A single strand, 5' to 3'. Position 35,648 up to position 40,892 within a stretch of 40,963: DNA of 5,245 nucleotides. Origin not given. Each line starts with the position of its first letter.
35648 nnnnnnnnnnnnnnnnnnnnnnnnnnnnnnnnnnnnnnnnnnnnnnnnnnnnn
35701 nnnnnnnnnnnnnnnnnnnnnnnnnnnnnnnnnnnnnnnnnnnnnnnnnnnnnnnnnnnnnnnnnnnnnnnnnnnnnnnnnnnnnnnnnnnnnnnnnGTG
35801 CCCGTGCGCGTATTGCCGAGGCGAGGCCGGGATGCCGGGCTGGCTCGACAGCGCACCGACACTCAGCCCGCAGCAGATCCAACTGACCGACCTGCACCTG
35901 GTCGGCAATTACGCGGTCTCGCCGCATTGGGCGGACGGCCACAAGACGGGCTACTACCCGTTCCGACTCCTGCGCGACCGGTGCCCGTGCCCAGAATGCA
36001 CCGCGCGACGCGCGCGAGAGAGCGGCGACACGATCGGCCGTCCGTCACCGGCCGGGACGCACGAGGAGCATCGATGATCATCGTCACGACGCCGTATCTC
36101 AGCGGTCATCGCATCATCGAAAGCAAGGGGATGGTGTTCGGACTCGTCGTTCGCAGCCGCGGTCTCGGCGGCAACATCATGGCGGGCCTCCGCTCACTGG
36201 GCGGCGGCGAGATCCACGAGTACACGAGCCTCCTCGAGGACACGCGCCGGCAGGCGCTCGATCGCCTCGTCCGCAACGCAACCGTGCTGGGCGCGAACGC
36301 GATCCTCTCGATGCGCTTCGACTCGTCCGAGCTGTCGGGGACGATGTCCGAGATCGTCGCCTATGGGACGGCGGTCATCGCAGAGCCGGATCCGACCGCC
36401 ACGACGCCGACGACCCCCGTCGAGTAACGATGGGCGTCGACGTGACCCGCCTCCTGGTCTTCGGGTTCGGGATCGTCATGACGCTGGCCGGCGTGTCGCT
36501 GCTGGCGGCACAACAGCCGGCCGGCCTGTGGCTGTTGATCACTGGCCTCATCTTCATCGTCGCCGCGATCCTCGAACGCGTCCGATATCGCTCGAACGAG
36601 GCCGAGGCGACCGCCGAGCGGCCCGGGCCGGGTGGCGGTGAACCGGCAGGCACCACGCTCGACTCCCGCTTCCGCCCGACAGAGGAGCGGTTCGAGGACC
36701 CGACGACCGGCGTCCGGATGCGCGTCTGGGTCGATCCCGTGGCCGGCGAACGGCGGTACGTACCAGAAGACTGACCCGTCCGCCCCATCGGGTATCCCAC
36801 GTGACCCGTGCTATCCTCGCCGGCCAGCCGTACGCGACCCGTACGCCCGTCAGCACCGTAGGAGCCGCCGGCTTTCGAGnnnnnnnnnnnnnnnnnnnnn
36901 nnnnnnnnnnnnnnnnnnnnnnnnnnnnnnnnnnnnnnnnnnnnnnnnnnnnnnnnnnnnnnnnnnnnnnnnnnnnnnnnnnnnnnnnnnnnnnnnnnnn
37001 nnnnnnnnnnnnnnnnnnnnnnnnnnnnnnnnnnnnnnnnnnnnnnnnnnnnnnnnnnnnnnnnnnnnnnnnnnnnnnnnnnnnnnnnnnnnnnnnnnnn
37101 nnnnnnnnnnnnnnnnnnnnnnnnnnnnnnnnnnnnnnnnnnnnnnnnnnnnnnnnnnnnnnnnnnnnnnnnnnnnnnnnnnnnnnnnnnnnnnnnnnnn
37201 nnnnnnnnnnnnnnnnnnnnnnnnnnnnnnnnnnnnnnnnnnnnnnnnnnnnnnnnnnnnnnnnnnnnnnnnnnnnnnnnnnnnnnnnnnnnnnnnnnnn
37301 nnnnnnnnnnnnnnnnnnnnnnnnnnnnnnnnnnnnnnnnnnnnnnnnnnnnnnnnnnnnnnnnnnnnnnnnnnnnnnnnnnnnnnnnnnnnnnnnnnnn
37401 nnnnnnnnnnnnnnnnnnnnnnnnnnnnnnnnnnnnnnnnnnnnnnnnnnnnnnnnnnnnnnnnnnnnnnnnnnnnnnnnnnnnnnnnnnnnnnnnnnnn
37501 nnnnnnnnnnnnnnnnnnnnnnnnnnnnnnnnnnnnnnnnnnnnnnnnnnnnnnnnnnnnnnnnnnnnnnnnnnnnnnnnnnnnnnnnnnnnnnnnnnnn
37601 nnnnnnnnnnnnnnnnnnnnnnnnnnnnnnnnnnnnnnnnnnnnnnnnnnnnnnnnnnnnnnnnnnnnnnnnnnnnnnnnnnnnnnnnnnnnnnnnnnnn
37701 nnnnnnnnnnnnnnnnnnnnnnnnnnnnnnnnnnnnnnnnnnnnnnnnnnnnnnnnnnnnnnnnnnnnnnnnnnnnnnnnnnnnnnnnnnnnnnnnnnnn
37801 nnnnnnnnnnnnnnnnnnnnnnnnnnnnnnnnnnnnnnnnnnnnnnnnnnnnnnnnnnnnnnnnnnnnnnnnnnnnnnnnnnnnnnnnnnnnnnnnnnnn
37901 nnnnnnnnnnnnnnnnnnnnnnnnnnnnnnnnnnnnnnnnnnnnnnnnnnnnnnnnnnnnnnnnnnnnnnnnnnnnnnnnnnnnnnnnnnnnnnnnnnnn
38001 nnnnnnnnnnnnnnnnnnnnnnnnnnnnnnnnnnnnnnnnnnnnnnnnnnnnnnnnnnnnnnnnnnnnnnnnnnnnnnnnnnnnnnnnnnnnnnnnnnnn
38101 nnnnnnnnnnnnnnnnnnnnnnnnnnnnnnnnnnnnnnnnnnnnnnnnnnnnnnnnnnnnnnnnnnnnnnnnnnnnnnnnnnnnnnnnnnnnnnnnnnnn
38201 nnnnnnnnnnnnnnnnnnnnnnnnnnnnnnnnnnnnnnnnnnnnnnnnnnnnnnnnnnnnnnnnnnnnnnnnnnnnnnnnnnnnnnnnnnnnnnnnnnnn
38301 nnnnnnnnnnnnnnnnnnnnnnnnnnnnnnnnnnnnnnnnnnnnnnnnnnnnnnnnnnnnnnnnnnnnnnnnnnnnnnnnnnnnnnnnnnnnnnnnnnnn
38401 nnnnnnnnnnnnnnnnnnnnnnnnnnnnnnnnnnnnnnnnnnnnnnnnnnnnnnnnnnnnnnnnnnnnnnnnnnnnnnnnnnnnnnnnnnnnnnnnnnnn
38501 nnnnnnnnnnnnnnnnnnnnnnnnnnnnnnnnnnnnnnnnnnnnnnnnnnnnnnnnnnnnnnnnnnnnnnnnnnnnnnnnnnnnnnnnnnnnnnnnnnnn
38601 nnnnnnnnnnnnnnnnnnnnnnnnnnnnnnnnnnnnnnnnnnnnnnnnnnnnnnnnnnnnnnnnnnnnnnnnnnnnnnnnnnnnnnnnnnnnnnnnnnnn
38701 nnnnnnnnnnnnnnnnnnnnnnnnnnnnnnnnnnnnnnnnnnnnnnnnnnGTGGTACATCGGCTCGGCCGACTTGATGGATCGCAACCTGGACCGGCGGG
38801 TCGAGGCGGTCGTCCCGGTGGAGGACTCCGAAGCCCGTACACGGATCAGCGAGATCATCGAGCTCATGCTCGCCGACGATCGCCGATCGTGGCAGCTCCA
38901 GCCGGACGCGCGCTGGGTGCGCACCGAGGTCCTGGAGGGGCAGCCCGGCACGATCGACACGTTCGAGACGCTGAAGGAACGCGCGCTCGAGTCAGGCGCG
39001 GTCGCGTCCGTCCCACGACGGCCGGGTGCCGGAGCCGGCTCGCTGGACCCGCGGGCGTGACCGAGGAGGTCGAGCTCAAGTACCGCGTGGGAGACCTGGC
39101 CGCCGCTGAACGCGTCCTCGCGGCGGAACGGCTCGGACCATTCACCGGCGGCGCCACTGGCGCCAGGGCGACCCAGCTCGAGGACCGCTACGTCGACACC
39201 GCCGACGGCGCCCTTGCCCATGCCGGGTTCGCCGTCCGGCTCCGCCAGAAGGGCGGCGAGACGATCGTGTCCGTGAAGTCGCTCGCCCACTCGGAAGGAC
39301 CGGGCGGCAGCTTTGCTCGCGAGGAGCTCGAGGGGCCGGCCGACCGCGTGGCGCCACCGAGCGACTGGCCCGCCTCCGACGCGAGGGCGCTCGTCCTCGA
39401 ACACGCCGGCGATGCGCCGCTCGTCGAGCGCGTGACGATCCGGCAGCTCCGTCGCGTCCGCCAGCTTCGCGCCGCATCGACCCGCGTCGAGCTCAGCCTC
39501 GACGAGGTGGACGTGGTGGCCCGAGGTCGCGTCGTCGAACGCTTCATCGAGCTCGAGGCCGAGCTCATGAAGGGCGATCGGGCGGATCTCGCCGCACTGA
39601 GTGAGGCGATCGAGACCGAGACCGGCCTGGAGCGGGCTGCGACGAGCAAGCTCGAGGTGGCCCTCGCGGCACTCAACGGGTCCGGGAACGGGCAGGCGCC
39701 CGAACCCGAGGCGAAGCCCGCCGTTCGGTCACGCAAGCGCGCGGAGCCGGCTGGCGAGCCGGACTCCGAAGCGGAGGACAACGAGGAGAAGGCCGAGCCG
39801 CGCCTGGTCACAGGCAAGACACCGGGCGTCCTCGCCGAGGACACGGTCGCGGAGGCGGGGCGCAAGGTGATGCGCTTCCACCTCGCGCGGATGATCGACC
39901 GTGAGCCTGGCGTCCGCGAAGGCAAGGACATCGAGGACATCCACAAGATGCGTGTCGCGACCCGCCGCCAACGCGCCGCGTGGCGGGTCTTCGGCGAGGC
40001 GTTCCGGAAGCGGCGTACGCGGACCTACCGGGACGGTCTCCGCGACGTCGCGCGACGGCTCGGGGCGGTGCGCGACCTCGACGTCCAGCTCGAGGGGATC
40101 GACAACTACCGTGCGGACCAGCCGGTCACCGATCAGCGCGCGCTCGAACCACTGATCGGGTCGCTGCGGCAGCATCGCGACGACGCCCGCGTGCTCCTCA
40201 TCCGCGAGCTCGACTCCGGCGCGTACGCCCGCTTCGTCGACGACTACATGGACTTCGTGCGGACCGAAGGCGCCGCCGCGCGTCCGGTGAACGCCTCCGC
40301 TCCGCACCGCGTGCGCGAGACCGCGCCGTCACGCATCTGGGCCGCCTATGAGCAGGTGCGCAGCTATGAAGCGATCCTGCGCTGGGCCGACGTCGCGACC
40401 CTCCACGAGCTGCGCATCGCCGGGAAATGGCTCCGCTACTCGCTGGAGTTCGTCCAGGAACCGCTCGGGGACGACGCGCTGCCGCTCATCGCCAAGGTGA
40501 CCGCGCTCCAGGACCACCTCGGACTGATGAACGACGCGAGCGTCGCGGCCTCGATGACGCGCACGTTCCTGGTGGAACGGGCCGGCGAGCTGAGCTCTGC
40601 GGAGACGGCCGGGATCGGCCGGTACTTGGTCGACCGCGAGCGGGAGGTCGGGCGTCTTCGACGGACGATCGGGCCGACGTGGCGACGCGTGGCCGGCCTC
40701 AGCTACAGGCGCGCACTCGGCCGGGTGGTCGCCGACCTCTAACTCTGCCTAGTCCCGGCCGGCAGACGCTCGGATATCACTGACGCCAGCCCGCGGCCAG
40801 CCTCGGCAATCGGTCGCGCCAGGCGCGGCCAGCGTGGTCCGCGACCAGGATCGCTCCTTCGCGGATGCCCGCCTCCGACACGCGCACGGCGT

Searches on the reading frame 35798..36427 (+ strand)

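Call 101: search_protein_families(library=pfam, proteins=[window:35798-36427:+], max_evalue=0.0001)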
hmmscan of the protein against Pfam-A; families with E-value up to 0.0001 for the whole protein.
window:35798-36427:+ (209 aa): 1 family
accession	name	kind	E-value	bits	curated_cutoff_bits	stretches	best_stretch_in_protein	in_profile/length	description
PF01906.23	YbjQ_1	-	6e-35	120.4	23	1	93-194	1-102/103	Putative heavy-metal-binding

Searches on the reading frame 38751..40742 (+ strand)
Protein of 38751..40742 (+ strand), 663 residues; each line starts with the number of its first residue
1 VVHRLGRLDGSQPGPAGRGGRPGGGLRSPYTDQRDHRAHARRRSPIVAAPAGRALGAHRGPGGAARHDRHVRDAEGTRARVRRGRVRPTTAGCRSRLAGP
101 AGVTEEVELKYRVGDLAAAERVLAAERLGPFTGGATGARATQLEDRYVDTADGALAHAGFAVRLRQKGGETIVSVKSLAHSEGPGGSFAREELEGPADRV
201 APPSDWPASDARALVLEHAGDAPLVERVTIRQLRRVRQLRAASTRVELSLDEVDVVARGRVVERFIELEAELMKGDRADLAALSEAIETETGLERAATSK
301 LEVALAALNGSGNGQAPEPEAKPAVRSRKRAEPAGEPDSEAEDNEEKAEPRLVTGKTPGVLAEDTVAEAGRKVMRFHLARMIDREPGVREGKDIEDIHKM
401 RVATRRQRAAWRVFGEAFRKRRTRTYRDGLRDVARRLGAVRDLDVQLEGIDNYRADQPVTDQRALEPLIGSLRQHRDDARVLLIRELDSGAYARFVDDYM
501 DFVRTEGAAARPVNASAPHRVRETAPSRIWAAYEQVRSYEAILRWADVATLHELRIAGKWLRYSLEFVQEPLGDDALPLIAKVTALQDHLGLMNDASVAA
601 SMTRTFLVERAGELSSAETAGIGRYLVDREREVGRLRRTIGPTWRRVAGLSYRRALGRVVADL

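Call 101: search_protein_families(library=pfam, proteins=[window:38751-40742:+], max_evalue=0.0001)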
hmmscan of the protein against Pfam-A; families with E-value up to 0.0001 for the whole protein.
window:38751-40742:+ (663 aa): 2 families
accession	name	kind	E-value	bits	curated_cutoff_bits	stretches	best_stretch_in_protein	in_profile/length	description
PF05235.19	CHAD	-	9e-51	173.5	25.6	1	374-602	3-226/228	CHAD domain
PF01928.26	CYTH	-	1.7e-12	48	23.2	1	106-301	3-175/179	CYTH domain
